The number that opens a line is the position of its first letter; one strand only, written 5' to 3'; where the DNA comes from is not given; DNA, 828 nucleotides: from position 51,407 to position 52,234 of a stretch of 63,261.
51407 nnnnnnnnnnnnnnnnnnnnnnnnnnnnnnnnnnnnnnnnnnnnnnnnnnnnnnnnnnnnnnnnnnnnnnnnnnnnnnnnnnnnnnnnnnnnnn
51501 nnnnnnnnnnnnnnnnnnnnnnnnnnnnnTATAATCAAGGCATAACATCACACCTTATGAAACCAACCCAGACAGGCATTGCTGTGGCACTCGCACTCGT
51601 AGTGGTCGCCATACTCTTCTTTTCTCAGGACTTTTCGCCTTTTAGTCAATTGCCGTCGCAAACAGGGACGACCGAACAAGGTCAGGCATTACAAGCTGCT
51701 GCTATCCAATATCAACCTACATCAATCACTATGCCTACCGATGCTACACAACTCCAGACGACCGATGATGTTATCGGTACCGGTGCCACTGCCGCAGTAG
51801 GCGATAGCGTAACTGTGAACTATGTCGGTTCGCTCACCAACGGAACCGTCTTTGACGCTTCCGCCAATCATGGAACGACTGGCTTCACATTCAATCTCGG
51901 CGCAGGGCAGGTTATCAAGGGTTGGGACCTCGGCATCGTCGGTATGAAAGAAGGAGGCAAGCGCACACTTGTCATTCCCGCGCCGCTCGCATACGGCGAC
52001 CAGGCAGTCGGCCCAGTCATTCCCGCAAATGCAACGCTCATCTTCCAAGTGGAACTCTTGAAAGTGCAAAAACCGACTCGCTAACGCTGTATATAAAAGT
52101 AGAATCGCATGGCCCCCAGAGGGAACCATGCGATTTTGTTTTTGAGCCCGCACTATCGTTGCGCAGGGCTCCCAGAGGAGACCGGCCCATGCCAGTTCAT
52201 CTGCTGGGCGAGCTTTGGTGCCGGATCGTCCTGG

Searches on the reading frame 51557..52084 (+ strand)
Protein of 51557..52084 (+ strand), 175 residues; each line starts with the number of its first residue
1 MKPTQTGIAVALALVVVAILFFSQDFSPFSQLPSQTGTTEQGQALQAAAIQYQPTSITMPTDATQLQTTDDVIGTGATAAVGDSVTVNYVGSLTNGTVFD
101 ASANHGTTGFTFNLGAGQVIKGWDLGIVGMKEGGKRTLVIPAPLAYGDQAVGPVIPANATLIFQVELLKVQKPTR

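Call 93: search_protein_families(library=pfam, proteins=[window:51557-52084:+], max_evalue=0.001)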
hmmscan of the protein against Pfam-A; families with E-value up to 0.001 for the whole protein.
window:51557-52084:+ (175 aa): 1 family
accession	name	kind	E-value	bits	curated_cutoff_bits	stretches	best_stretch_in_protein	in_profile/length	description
PF00254.34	FKBP_C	-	8e-32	109.9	21.1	1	79-168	5-94/94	FKBP-type peptidyl-prolyl cis-trans isomerase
